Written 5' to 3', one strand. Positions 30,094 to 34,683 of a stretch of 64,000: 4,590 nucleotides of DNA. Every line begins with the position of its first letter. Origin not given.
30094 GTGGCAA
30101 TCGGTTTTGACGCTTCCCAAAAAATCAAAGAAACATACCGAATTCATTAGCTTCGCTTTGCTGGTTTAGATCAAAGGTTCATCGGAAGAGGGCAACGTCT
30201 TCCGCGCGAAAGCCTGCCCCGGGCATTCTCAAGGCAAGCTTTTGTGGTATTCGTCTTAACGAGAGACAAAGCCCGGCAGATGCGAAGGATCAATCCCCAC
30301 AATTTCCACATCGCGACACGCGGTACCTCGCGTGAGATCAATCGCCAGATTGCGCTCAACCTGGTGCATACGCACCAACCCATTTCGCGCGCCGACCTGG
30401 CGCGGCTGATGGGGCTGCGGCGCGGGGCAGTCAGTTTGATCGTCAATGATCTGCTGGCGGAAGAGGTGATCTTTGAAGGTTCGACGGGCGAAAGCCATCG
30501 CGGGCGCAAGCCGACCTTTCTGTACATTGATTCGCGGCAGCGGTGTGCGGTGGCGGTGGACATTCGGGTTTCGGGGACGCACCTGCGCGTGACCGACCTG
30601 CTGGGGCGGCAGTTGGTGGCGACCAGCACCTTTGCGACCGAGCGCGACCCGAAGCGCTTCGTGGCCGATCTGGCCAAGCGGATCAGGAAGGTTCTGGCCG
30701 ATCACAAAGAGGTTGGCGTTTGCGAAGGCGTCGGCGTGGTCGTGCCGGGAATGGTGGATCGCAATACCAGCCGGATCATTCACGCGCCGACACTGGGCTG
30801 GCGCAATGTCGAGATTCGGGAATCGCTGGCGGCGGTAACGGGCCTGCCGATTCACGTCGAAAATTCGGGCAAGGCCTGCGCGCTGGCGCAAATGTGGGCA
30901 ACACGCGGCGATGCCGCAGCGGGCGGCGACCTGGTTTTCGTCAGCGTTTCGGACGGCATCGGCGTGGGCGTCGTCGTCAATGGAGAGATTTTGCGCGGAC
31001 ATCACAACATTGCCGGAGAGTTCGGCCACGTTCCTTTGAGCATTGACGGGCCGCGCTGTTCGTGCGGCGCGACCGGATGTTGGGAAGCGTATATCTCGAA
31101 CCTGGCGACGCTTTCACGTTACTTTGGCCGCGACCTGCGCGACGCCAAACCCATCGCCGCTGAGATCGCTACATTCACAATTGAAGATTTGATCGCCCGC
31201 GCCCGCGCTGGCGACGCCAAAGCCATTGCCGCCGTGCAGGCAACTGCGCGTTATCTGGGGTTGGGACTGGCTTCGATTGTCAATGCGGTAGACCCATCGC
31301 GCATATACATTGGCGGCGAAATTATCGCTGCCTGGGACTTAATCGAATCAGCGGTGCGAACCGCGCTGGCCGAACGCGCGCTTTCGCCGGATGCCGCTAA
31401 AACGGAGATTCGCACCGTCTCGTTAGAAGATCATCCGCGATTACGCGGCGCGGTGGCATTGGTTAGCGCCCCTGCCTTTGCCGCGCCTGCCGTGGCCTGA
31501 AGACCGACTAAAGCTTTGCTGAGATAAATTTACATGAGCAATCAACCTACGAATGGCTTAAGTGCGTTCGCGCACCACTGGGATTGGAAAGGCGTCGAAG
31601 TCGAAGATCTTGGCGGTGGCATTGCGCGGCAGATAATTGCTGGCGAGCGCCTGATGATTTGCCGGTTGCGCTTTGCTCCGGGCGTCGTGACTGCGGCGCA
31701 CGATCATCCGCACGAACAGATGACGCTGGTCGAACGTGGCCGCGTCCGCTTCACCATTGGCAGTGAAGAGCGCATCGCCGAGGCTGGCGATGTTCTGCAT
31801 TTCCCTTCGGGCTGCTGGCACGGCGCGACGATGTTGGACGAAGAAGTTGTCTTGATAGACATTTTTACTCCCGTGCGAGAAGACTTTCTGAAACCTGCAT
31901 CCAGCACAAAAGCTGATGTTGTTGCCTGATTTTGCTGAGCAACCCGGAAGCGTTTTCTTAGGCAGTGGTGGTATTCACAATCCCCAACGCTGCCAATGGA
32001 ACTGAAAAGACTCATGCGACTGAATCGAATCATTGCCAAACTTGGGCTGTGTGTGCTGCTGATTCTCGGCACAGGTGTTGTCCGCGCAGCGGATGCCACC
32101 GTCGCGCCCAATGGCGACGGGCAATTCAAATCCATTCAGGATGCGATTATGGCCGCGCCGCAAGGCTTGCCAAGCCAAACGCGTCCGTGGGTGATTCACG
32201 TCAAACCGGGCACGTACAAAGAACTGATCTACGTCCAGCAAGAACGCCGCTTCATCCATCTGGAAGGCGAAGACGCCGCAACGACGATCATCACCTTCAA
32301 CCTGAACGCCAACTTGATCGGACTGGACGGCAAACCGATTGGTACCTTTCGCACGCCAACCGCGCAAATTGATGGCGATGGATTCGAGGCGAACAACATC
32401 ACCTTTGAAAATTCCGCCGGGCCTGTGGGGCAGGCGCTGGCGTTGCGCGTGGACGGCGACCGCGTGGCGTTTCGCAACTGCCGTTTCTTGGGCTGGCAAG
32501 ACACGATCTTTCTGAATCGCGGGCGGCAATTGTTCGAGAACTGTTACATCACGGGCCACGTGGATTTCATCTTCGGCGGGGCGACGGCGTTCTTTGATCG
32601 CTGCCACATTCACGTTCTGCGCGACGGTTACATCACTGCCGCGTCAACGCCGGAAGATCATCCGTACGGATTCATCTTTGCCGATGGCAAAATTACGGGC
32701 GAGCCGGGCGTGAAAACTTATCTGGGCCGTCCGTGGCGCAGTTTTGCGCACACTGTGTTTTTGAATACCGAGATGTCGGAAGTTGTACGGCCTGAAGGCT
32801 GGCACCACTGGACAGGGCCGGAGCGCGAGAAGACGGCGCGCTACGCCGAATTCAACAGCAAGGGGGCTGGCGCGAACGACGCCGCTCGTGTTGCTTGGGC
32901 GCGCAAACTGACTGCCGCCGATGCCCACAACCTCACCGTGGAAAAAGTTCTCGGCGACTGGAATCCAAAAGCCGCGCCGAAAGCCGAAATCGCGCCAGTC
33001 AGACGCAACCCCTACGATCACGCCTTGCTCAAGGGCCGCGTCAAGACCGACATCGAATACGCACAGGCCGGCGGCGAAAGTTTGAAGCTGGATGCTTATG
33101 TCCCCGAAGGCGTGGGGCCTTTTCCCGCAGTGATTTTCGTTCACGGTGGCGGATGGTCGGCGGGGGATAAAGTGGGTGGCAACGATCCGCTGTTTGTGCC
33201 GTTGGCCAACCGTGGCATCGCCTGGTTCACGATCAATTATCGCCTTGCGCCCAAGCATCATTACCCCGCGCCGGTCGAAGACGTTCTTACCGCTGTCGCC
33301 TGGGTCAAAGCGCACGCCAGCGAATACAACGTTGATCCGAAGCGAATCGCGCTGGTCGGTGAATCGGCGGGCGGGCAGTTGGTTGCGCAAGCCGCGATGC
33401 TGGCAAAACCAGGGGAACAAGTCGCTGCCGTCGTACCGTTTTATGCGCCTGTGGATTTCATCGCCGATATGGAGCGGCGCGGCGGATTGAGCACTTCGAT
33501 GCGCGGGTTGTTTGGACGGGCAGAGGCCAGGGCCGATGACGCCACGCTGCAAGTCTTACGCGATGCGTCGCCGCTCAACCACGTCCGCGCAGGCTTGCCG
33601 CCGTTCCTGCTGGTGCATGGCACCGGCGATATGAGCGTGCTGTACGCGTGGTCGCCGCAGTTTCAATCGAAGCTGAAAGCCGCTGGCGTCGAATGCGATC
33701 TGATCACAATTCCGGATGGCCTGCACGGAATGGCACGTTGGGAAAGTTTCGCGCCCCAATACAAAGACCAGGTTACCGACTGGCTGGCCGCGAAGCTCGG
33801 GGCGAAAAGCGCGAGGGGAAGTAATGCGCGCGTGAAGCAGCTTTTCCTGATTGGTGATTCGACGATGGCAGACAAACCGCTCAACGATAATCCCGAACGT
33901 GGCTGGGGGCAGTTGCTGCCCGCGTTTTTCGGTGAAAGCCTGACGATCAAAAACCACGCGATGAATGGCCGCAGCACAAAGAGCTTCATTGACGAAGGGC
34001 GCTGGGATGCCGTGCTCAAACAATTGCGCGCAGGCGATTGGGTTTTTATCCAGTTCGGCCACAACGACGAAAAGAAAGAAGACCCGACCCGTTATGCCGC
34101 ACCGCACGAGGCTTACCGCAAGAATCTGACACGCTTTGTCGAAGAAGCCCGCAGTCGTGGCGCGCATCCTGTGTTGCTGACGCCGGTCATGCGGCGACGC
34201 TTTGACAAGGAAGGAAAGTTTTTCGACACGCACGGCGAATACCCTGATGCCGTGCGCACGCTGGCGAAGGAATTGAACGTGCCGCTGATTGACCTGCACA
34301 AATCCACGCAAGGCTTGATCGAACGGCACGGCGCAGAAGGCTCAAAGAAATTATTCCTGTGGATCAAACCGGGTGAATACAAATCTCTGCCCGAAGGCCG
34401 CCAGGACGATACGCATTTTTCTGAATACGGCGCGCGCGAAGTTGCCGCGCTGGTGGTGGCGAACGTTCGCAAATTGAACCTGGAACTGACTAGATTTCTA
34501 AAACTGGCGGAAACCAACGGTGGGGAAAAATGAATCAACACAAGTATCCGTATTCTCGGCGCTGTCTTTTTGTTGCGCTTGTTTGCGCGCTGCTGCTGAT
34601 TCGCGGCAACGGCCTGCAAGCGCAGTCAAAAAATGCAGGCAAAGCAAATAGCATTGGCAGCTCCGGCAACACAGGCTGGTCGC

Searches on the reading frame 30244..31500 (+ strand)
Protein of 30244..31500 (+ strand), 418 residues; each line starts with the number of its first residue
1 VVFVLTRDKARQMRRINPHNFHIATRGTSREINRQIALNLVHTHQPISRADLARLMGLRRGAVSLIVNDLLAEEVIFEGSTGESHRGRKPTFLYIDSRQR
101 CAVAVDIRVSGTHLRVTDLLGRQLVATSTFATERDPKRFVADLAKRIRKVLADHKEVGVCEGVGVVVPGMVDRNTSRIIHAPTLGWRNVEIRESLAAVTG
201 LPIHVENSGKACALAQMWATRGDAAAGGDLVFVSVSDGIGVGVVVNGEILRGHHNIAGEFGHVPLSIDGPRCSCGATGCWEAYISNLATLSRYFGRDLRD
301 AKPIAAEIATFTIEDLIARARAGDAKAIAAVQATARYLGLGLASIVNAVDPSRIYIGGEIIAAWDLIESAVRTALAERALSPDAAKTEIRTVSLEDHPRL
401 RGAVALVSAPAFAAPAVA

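Call 7: search_protein_families(library=pfam, proteins=[window:30244-31500:+], max_evalue=0.001)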
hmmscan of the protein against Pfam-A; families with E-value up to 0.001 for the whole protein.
window:30244-31500:+ (418 aa): 2 families
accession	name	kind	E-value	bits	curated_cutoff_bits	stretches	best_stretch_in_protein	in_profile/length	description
PF00480.26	ROK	-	2.3e-53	182.1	22.9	1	105-408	4-292/294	ROK family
PF12802.13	MarR_2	-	0.0002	21.9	27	1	37-85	10-59/61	MarR family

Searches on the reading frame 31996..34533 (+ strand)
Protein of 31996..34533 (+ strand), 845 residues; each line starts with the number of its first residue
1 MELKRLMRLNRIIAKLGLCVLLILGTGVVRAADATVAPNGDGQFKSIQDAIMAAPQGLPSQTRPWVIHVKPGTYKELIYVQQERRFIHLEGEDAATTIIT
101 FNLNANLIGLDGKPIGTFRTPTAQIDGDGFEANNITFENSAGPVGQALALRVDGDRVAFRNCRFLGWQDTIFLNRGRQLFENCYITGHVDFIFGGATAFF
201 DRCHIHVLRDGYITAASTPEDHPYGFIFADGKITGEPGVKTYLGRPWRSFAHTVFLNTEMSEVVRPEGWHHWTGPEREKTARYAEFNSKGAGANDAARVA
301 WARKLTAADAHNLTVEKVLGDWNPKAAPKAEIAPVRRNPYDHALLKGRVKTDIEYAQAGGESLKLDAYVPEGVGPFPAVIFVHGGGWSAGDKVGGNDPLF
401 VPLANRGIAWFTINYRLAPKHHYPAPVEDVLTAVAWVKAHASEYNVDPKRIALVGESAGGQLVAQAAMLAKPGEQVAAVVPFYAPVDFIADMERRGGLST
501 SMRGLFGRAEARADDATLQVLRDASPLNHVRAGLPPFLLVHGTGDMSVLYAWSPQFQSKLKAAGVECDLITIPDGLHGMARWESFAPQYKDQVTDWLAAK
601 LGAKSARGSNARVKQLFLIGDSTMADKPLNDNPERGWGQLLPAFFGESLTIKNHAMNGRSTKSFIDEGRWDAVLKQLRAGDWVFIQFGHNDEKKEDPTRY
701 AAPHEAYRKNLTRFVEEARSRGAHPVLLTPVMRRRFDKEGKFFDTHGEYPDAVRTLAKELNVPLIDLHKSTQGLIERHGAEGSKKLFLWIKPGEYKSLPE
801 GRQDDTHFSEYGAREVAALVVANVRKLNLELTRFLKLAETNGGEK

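Call 7: search_protein_families(library=pfam, proteins=[window:31996-34533:+], max_evalue=0.001)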
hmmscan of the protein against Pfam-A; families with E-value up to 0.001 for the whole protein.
window:31996-34533:+ (845 aa): 12 families
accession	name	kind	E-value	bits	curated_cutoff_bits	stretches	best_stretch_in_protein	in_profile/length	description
PF01095.25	Pectinesterase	-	7.4e-70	235.5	27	1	33-319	1-295/298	Pectinesterase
PF20434.5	BD-FAE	-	1.7e-39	136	26.8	1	365-560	1-215/215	BD-FAE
PF07859.19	Abhydrolase_3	-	3.7e-33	115.5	25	1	379-579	1-208/210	alpha/beta hydrolase fold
PF13472.12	Lipase_GDSL_2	-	1.2e-19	72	32.9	1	619-787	2-150/178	GDSL-like Lipase/Acylhydrolase family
PF00326.27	Peptidase_S9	-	6.8e-17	62.1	22.6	1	433-602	48-211/213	Prolyl oligopeptidase family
PF00657.28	Lipase_GDSL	-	1.3e-13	52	23.6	1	616-819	1-207/208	GDSL-like Lipase/Acylhydrolase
PF00135.34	COesterase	-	5.7e-10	39.2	27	1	362-468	85-202/515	Carboxylesterase family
PF12697.13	Abhydrolase_6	-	2.6e-08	35.2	26.3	1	379-575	1-202/217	Alpha/beta hydrolase family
PF01738.24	DLH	-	3.6e-06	27.2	21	1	428-584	75-193/217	Dienelactone hydrolase family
PF05448.18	AXE1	-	6e-05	22.4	21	1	433-492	160-219/321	Acetyl xylan esterase (AXE1)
PF02129.25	Peptidase_S15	-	0.0001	22.5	23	0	424-507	74-151/262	X-Pro dipeptidyl-peptidase (S15 family)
PF12146.15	Hydrolase_4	-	0.00031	20.6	27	0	378-480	6-105/239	Serine aminopeptidase, S33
